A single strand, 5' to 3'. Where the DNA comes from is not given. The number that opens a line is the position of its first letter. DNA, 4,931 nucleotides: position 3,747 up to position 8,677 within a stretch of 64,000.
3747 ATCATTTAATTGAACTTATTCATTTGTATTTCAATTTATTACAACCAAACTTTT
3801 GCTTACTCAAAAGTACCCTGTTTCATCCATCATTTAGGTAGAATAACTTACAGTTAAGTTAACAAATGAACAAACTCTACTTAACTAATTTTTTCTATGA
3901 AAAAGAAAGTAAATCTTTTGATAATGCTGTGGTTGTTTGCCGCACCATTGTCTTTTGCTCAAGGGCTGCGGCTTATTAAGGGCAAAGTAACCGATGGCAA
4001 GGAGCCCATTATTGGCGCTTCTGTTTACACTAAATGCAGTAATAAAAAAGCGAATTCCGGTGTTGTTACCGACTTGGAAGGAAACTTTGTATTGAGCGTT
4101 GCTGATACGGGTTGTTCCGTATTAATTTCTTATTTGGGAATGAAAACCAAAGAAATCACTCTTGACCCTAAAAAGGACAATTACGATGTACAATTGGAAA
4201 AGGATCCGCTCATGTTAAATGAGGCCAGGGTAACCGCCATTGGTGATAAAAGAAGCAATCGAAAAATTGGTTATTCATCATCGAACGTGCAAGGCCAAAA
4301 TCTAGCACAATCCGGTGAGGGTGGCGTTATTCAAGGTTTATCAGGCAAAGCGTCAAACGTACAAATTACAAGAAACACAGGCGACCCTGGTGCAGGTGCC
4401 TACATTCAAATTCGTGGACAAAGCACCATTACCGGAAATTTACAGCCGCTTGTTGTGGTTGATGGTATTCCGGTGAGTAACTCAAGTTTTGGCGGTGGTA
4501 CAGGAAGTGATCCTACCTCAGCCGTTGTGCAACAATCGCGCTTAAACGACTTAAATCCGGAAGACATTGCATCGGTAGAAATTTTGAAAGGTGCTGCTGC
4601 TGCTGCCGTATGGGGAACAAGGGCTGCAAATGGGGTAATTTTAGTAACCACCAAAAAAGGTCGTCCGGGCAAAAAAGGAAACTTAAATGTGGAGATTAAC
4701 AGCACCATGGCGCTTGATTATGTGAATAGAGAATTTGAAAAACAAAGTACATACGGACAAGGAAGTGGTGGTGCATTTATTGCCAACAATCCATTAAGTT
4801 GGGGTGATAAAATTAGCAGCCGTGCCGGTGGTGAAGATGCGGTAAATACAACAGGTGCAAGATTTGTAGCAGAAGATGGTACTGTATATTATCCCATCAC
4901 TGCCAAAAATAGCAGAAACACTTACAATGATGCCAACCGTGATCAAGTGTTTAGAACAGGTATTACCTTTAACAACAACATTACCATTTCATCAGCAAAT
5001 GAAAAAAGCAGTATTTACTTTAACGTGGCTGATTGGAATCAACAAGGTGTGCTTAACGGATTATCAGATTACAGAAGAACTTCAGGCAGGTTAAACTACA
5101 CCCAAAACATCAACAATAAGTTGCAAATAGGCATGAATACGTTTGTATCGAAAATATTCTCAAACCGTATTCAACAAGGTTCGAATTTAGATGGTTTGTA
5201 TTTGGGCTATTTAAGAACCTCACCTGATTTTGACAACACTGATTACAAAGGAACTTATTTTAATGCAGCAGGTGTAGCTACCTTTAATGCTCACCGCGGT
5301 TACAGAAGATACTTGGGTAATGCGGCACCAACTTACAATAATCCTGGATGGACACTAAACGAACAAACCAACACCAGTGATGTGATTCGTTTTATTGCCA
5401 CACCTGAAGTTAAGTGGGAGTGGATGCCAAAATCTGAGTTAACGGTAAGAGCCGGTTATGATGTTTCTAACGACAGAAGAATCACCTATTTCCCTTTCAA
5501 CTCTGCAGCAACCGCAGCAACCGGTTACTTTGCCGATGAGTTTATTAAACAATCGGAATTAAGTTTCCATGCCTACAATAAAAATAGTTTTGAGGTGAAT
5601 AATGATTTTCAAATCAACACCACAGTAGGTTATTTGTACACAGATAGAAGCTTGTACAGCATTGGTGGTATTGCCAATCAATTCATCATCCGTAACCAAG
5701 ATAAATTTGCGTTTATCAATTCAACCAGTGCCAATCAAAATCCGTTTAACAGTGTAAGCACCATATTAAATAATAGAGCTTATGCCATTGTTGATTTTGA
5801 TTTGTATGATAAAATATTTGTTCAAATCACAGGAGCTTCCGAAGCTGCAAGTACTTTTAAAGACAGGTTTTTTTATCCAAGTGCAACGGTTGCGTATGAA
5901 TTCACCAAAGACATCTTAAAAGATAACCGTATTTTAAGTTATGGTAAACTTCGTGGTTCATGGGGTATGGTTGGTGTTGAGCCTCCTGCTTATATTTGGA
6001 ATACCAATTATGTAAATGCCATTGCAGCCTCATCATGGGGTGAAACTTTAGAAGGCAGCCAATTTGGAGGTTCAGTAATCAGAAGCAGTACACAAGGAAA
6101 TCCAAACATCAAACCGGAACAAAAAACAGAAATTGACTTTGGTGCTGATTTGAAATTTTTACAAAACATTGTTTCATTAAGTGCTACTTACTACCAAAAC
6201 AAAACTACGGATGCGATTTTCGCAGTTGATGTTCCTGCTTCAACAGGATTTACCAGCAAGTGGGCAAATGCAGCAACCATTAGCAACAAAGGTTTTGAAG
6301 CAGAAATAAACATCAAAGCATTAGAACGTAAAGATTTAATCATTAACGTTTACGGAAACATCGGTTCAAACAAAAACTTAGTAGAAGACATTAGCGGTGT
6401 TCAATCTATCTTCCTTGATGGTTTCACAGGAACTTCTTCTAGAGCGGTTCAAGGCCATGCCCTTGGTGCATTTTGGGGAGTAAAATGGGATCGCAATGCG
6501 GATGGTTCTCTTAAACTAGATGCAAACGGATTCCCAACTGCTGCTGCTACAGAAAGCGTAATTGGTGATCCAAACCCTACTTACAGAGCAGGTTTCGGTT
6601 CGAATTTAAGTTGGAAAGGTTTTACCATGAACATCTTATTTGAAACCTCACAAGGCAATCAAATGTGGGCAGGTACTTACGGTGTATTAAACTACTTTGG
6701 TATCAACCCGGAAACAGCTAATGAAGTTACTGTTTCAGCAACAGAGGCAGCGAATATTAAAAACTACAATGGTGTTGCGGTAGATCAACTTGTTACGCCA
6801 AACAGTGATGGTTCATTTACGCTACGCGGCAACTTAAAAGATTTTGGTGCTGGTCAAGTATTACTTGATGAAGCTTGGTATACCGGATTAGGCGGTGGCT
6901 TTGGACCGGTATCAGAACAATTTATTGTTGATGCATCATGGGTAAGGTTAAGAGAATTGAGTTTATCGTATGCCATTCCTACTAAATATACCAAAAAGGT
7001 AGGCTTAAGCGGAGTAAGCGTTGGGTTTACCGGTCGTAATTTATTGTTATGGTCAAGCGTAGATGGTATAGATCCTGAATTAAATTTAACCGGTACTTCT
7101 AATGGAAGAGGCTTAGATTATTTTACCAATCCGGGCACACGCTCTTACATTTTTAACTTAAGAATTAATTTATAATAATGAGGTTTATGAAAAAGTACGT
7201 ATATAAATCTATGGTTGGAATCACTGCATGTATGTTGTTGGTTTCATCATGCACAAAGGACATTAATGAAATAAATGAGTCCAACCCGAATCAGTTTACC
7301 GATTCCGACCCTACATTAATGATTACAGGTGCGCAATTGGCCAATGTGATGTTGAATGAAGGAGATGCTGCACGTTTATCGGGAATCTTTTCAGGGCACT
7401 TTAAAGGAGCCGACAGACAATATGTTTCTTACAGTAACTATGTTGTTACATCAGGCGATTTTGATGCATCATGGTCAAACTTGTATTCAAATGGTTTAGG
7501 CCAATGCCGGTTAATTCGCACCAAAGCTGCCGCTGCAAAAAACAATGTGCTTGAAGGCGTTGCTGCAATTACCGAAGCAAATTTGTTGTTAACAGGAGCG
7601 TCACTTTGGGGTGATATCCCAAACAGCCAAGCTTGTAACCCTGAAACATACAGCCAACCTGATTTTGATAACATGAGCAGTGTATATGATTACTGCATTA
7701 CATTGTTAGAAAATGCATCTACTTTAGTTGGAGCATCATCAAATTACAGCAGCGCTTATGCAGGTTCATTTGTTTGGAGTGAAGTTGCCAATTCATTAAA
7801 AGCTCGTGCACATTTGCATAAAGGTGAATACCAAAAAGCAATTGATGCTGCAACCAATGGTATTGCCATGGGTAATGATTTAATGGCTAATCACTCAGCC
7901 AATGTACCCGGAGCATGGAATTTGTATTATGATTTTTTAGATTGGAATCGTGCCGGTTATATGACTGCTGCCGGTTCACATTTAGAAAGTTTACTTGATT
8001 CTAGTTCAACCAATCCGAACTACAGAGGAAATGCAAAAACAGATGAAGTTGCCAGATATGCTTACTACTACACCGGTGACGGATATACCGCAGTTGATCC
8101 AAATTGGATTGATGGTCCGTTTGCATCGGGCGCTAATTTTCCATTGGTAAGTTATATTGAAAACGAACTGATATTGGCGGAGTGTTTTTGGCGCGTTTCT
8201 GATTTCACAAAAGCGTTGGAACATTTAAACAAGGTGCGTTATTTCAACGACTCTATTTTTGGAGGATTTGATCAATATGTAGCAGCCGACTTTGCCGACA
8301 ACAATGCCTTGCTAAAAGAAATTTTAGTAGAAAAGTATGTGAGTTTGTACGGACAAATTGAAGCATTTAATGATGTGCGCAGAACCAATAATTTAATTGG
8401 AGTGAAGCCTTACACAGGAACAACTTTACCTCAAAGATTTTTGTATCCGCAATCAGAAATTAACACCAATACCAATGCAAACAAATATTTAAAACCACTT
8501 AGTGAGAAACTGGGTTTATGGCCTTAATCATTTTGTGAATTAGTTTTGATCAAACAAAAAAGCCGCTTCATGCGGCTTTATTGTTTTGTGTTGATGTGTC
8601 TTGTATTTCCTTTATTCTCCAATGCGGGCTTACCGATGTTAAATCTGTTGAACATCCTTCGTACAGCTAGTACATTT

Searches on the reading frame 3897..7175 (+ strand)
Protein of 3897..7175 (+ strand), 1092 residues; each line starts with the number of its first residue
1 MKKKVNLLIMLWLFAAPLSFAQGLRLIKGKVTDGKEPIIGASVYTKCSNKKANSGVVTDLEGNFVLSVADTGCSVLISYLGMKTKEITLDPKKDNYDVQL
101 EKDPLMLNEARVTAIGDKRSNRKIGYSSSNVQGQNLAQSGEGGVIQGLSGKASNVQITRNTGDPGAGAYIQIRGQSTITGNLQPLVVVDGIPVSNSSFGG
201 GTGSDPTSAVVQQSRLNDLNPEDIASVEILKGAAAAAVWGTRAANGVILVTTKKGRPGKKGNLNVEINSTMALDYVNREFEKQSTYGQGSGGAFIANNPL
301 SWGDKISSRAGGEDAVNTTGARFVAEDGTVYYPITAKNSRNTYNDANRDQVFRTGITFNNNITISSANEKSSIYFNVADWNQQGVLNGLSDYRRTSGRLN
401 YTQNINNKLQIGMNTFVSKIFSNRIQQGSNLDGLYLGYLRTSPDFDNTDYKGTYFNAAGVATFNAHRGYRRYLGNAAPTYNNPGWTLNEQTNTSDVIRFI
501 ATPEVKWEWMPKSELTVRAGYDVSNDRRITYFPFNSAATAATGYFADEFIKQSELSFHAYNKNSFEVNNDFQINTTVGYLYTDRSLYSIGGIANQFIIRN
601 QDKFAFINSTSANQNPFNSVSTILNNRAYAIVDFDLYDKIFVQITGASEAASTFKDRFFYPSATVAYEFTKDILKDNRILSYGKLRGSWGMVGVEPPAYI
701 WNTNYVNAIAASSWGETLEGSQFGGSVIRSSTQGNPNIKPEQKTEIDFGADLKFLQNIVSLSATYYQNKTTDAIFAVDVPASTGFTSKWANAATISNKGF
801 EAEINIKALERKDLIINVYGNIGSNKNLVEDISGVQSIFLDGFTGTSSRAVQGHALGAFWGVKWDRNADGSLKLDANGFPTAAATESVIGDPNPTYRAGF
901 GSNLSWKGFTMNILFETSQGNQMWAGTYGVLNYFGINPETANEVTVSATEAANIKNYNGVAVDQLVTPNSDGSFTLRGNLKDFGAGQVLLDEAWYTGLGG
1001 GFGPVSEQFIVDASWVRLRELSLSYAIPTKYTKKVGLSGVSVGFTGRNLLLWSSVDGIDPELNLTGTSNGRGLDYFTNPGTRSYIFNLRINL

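Call 61: search_protein_families(library=pfam, proteins=[window:3897-7175:+], max_evalue=0.00001)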
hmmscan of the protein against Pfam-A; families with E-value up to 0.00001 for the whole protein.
window:3897-7175:+ (1092 aa): 3 families
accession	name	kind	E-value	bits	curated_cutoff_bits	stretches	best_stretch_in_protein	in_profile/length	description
PF07715.20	Plug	-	4.1e-13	50.2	23.9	1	122-247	3-107/107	TonB-dependent Receptor Plug Domain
PF13715.12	CarbopepD_reg_2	-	1e-12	48.3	32.2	1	27-110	1-86/88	CarboxypepD_reg-like domain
PF13620.12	CarboxypepD_reg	-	1.8e-08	35.1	32.3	1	27-100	2-81/82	Carboxypeptidase regulatory-like domain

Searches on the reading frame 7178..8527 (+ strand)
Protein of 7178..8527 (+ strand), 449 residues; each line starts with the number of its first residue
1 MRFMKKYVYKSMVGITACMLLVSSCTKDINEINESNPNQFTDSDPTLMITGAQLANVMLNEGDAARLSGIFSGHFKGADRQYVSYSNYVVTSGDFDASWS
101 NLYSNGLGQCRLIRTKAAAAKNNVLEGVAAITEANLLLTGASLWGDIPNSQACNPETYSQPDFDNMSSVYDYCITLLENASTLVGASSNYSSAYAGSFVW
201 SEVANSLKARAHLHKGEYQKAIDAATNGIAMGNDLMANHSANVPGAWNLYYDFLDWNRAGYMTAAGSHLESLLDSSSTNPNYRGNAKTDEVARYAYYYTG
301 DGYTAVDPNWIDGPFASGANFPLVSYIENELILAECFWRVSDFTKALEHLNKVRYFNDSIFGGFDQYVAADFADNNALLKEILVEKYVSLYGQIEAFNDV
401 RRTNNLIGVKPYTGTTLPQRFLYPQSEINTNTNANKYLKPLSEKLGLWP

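Call 61: search_protein_families(library=pfam, proteins=[window:7178-8527:+], max_evalue=0.00001)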
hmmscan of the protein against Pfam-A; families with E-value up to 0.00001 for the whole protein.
window:7178-8527:+ (449 aa): 2 families
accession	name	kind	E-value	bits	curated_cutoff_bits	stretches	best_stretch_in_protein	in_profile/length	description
PF12771.13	SusD-like_2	-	5.4e-19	68.8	27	1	37-424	1-415/415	Starch-binding associating with outer membrane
PF12741.13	SusD-like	-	2e-08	34.1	27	0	68-242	50-235/495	Susd and RagB outer membrane lipoprotein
